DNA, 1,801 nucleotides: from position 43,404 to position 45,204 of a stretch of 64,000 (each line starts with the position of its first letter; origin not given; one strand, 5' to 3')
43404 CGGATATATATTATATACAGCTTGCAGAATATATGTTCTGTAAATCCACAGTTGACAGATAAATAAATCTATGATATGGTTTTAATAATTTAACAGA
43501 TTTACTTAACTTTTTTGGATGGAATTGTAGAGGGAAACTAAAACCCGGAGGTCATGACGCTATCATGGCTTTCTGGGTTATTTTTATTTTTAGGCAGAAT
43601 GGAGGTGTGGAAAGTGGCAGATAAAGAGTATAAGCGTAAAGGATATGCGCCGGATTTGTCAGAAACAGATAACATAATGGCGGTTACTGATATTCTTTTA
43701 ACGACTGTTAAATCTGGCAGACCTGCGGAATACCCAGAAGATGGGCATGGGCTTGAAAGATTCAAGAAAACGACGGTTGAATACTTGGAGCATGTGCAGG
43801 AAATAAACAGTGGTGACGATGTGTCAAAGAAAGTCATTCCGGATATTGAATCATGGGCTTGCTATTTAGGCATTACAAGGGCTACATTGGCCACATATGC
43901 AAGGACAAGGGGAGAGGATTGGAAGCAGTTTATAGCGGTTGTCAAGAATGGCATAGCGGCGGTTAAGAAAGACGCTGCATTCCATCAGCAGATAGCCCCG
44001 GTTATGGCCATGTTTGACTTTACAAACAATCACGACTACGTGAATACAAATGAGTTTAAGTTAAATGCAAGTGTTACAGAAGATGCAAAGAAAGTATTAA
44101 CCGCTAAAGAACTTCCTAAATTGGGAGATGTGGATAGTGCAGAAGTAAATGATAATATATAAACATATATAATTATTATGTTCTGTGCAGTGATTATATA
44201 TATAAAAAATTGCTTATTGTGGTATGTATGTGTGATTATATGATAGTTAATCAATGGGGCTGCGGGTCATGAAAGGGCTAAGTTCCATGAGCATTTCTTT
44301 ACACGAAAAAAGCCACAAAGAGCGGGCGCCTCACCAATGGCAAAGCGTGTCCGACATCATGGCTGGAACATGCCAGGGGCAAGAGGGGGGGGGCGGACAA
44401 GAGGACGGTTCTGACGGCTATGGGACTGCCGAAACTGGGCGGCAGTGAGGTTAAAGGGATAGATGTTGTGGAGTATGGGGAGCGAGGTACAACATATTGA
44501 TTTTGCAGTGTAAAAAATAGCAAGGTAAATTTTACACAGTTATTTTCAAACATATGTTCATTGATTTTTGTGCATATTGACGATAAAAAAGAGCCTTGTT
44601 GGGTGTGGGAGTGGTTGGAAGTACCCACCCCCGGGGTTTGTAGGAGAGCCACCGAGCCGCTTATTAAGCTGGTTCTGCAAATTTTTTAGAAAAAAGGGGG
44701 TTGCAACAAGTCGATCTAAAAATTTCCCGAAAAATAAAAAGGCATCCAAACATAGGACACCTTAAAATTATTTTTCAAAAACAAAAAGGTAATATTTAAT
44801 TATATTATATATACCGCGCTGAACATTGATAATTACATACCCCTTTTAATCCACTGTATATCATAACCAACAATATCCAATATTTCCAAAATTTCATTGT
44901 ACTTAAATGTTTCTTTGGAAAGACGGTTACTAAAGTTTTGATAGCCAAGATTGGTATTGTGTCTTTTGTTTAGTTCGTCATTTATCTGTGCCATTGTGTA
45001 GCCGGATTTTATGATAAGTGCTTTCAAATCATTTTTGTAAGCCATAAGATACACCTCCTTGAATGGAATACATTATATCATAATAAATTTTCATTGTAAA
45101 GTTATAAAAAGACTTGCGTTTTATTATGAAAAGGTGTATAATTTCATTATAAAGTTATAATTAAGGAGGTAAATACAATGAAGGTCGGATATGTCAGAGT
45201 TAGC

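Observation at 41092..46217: Plasmid- or satellite-like replicon module nested in the phage accessory region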

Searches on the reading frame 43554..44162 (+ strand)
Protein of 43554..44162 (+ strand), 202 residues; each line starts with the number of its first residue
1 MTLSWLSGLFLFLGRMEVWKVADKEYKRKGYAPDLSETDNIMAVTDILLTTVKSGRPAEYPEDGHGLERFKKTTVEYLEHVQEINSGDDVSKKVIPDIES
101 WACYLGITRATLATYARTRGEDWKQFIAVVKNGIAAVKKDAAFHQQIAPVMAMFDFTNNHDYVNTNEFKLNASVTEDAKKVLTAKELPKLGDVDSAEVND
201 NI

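Call 6: search_protein_families(library=pfam, proteins=[window:43554-44162:+], max_evalue=0.1)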
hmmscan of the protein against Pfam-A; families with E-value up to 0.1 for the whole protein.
window:43554-44162:+ (202 aa): 1 family
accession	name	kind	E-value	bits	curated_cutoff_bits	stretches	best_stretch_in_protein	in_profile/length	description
PF16677.11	GP3_package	-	1.8e-06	28.5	29.4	1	69-166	11-103/105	DNA-packaging protein gp3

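Call 7: search_protein_families(library=phrogs, proteins=[window:43554-44162:+], max_evalue=0.01)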
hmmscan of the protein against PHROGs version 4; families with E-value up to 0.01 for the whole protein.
window:43554-44162:+ (202 aa): 2 families
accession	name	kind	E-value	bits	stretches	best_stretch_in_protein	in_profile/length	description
phrog_606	-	head and packaging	0.00012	23.2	1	69-180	30-148/167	terminase small subunit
phrog_8523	-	unknown function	0.0055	17.7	0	55-85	6-36/51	-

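Call 31: search_dna_similar(query=window:43614-44162:+, collection=phages, mode=protein, max_evalue=0.01, max_rows=25)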
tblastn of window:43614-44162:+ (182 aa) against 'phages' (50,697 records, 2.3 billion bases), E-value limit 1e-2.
Records with a match: 1; places in all: 1; records where one place covers at least 80% of the query: 1.
Best place of each record, by identity: <60% 1.
By first word of the organism name: Bacteriophage 1.
By host as written in the record: - 1.
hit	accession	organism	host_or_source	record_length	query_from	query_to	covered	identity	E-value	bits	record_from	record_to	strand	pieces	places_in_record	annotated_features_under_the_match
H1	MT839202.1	Bacteriophage sp.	human fecal samples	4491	7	174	92%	39.0%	1e-23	102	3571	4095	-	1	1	record has no annotation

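Call 41: find_homologous_proteins(query=window:43614-44162:+, max_evalue=0.001)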
Query window:43614-44162:+ (182 aa): 72 proteins with E <= 0.001 among 106 candidates.
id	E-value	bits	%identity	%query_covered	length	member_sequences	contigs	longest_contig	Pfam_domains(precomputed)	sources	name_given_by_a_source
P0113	3.1e-113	393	97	100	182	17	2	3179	PF16677.12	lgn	-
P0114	3.4e-96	338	84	100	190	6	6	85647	PF16677.12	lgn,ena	-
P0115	1.0e-90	320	88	90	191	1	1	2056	PF16677.12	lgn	-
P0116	5.9e-84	298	75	100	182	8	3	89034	PF16677.12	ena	-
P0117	1.0e-81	291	72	100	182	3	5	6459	PF16677.12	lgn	-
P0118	2.1e-80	286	73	100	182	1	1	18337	PF16677.12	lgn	-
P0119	1.8e-74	267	74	90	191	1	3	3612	PF16677.12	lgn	-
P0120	5.8e-73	262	73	90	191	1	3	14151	PF16677.12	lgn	-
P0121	8.6e-73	261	74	90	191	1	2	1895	PF16677.12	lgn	-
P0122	7.2e-72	258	72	90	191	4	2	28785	PF16677.12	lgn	-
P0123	7.5e-72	258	72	90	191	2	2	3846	PF16677.12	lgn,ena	-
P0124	8.3e-72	258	73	90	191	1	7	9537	PF16677.12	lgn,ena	-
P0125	1.0e-71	258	73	90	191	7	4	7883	PF16677.12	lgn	-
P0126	3.2e-70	253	68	94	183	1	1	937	PF16677.12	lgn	-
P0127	1.5e-68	248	73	82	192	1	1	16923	PF16677.12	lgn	-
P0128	5.9e-68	246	65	93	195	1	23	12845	PF16677.12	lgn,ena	-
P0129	7.0e-68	245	63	95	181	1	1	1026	PF16677.12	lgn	-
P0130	1.2e-67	245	65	93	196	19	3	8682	PF16677.12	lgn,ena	-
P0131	3.7e-67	243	64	93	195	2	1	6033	PF16677.12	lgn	-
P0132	3.8e-67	243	66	90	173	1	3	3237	PF16677.12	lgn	-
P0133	4.7e-67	243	64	97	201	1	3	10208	PF16677.12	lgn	-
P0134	9.0e-67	242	63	93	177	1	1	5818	PF16677.12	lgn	-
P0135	1.1e-66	242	62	99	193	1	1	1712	PF16677.12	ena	-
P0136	1.3e-66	241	64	93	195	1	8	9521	PF16677.12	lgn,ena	-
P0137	1.7e-66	241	64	93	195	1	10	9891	PF16677.12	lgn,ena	-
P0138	3.3e-66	240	64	97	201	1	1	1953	PF16677.12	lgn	-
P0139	4.4e-66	240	64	93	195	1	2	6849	PF16677.12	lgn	-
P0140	7.5e-66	239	64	93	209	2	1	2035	PF16677.12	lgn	-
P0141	2.0e-65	237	63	93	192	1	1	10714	PF16677.12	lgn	-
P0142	2.8e-65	237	64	94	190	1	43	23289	PF16677.12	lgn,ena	-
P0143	6.5e-65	236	65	92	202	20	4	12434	PF16677.12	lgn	-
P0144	7.1e-65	236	57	98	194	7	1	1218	PF16677.12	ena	-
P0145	3.2e-64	234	63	93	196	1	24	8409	PF16677.12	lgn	-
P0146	5.7e-64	233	62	93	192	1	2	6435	PF16677.12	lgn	-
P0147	3.9e-63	230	62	92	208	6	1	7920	PF16677.12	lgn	-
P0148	1.2e-62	228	61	92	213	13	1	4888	PF16677.12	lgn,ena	-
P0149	1.0e-61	225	57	96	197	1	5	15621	PF16677.12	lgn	-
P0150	4.5e-61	223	67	82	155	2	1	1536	PF16677.12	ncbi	-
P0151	1.8e-60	221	61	93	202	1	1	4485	PF16677.12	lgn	-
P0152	1.6e-59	218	58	92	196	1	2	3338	PF16677.12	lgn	-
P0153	1.5e-58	215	57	92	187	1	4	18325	PF16677.12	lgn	-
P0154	3.7e-58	214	65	82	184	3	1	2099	PF16677.12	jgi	-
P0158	1.3e-38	150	52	76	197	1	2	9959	PF16677.12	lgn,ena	-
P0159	1.3e-38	150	52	76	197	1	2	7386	PF16677.12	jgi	-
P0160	1.5e-38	150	52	76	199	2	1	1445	PF16677.12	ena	-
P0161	1.6e-38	150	51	76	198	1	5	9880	PF16677.12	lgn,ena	-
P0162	4.8e-38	148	52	76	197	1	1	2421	PF16677.12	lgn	-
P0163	5.1e-38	148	51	76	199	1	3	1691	PF16677.12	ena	-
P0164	5.1e-38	148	49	83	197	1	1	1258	PF16677.12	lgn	-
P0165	8.8e-38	147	51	76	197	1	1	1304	PF16677.12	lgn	-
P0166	1.3e-37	147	50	79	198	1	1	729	PF16677.12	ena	-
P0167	1.9e-37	146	51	76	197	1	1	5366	PF16677.12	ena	-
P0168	6.0e-37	145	49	86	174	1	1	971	PF16677.12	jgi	jgi:hypothetical protein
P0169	6.7e-37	145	43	88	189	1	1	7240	PF16677.12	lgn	-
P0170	1.7e-36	143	45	90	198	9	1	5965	PF16677.12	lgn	-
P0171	2.3e-36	143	45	90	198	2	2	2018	PF16677.12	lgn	-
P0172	2.4e-36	143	51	76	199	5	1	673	PF16677.12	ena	-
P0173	2.5e-36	143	45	93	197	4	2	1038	PF16677.12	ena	-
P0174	2.8e-36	143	50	81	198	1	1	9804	PF16677.12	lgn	-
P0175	5.7e-36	142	49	76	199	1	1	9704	PF16677.12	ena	-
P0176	5.9e-36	142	50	74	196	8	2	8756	PF16677.12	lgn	-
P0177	1.9e-35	140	46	86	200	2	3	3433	PF16677.12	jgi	-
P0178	1.0e-34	138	44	93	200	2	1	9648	PF16677.12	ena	-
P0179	2.2e-34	136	47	79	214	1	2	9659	PF16677.12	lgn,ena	-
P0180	1.2e-33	134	45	82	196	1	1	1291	PF16677.12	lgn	-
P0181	1.6e-33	134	73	45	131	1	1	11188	PF16677.12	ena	-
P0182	2.5e-31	126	45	77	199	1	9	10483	PF16677.12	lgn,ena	-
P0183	7.5e-31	125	76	41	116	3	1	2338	PF16677.12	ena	-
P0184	1.0e-29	121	39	88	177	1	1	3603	PF16677.12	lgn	-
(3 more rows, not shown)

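Call 42: find_encoding_contigs(protein=P0128, flank=10000, max_places=5)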
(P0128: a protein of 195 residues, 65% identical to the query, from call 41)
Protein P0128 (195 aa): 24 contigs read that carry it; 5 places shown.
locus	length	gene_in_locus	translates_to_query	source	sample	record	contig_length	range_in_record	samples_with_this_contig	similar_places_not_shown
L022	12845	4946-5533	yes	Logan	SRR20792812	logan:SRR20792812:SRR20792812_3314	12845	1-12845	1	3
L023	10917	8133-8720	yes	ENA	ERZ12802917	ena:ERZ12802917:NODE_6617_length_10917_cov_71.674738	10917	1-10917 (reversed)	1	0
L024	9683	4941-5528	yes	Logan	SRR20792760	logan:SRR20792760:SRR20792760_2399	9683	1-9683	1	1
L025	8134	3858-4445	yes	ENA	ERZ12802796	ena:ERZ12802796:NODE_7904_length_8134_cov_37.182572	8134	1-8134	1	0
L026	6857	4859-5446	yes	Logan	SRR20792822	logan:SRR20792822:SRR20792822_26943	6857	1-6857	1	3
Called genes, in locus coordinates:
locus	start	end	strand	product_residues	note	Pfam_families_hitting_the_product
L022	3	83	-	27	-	?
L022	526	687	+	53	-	-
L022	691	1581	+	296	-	PF13730:HTH_36 (faint), PF21984:DnaD_N (faint), PF06970:RepA_N (weak), PF19481:DUF6017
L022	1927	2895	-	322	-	-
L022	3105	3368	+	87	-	-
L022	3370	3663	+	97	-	PF19808:DUF6291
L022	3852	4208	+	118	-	-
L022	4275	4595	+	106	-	PF01844:HNH (weak)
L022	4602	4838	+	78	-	PF02229:PC4 (weak)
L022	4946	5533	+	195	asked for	PF16677:GP3_package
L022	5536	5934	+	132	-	-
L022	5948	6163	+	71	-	-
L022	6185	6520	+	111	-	-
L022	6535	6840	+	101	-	-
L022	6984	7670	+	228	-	PF00239:Resolvase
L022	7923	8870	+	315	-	PF04542:Sigma70_r2, PF04545:Sigma70_r4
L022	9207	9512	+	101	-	-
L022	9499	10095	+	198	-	-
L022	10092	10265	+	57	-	-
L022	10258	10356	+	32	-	-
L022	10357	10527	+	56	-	-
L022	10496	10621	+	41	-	-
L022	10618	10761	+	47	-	-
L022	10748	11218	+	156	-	PF17295:DUF5348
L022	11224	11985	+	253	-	PF00142:Fer4_NifH (weak), PF01656:CbiA, PF02374:ArsA_ATPase (weak), PF06564:CBP_BcsQ (weak), PF09140:MipZ (faint), PF10609:ParA (weak), PF13614:AAA_31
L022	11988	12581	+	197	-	-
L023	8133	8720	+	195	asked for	PF16677:GP3_package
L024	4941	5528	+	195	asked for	PF16677:GP3_package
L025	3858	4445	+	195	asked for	PF16677:GP3_package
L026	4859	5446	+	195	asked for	PF16677:GP3_package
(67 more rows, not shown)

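Call 43: find_encoding_contigs(protein=P0178, flank=10000, max_places=3)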
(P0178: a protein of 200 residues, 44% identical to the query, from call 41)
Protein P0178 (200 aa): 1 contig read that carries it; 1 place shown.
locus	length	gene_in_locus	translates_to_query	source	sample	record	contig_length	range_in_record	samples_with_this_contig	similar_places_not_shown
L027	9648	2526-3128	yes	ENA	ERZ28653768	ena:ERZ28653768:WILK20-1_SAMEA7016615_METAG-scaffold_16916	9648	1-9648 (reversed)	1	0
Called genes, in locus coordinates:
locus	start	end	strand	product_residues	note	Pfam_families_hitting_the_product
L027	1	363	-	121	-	?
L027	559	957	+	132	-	PF23382:DUF7097 (weak)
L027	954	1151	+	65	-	-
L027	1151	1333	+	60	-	PF13384:HTH_23 (faint), PF13443:HTH_26 (weak)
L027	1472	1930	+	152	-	-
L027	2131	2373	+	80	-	-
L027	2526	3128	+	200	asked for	PF16677:GP3_package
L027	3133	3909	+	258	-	-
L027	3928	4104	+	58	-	-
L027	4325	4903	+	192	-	PF00239:Resolvase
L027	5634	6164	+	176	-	-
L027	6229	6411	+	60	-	-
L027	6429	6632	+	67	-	-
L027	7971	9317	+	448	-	-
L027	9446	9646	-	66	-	?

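Call 48: search_solved_structures(query=A2, max_evalue=10, show_alignments=1)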
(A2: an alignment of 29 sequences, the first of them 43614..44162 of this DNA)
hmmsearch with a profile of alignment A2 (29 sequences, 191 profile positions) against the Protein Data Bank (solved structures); distinct sequences matched with E-value up to 10: 1.
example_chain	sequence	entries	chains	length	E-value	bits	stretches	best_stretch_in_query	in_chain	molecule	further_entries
4d0k_A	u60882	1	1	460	1.7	11.4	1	114-144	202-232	A-SPECIFIC RIBONUCLEASE SUBUNIT PAN2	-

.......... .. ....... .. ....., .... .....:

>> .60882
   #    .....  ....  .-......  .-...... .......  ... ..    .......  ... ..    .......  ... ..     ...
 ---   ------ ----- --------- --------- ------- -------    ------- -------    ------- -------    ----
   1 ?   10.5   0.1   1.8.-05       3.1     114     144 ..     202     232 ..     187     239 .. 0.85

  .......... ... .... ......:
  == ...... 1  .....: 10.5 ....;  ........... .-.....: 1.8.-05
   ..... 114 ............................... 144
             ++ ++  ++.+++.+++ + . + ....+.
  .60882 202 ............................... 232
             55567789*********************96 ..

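Call 69: search_protein_families(library=pfam, alignment_id=A2, max_evalue=0.001)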
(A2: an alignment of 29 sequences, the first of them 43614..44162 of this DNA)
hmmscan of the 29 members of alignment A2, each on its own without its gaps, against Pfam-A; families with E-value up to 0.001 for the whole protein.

A. member 1, window:43614-44162:+ (182 aa): 1 family
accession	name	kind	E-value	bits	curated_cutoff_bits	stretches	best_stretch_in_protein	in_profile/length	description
PF16677.11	GP3_package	-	1.5e-06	28.7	29.4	1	49-146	11-103/105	DNA-packaging protein gp3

B. families by the number of members that match (of 29 scanned): 2 families
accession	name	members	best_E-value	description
PF16677.11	GP3_package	27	1.1e-10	DNA-packaging protein gp3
PF13130.11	DUF3952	1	0.00025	Domain of unknown function (DUF3952)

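Call 93: find_encoding_contigs(protein=P0116, flank=8000, max_places=3)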
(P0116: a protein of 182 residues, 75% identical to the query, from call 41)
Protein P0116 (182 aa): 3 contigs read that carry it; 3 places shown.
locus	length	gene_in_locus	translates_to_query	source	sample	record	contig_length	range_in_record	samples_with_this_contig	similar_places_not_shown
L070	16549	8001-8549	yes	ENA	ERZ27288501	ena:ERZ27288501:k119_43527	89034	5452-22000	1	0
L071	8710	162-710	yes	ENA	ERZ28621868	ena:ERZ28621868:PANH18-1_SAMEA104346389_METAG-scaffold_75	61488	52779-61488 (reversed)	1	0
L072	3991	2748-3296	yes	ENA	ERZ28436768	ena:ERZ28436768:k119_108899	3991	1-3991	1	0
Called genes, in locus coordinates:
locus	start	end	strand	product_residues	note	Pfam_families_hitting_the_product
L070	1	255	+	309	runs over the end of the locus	-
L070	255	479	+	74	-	-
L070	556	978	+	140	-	-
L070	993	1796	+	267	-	-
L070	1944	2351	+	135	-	-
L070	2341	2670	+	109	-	PF01381:HTH_3 (weak)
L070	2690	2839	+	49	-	-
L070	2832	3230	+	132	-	-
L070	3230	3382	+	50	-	-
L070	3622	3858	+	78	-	-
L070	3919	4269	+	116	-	PF14386:DUF4417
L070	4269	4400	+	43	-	-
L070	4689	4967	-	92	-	-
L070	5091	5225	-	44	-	-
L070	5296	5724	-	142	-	-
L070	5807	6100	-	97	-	-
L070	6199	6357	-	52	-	-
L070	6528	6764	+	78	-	PF13443:HTH_26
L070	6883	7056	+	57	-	-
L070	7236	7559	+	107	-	-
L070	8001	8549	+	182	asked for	PF16677:GP3_package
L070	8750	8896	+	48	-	-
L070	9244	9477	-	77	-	PF07022:Phage_CI_repr (weak), PF13443:HTH_26 (weak)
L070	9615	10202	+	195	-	PF00239:Resolvase, PF02796:HTH_7 (faint)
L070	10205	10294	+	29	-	-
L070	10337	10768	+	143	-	PF00239:Resolvase, PF02796:HTH_7 (faint)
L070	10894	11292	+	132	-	-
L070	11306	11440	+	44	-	-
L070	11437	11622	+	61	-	-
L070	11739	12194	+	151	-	PF01844:HNH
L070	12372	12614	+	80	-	-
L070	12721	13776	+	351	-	PF13730:HTH_36 (faint)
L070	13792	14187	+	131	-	-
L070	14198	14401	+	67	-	-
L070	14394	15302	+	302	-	-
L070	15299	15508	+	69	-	-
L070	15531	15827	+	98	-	-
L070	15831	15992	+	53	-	-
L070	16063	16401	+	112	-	-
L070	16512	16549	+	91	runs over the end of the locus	-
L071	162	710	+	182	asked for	PF16677:GP3_package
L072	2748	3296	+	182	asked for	PF16677:GP3_package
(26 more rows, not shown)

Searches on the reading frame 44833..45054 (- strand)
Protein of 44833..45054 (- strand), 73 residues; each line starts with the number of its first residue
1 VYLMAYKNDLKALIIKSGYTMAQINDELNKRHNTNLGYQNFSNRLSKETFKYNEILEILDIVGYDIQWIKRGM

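Call 6: search_protein_families(library=pfam, proteins=[window:44833-45054:-], max_evalue=0.1)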
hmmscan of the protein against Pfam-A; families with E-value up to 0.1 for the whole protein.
window:44833-45054:- (73 aa): 3 families
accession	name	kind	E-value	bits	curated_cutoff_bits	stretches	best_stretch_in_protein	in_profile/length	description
PF17273.7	DUF5338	-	0.0016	19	25.9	1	2-42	25-63/69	Family of unknown function (DUF5338)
PF20075.5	DUF6471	-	0.031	14.6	26.8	1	7-64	6-62/65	Domain of unknown function (DUF6471)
PF14420.11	Clr5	-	0.06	13.9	22.3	1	5-47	7-49/54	Clr5 domain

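Call 7: search_protein_families(library=phrogs, proteins=[window:44833-45054:-], max_evalue=0.01)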
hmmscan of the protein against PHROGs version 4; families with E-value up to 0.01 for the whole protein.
window:44833-45054:- (73 aa): 1 family
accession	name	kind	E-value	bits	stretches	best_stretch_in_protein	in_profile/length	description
phrog_38278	-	unknown function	0.0097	16.9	1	38-68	44-74/180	-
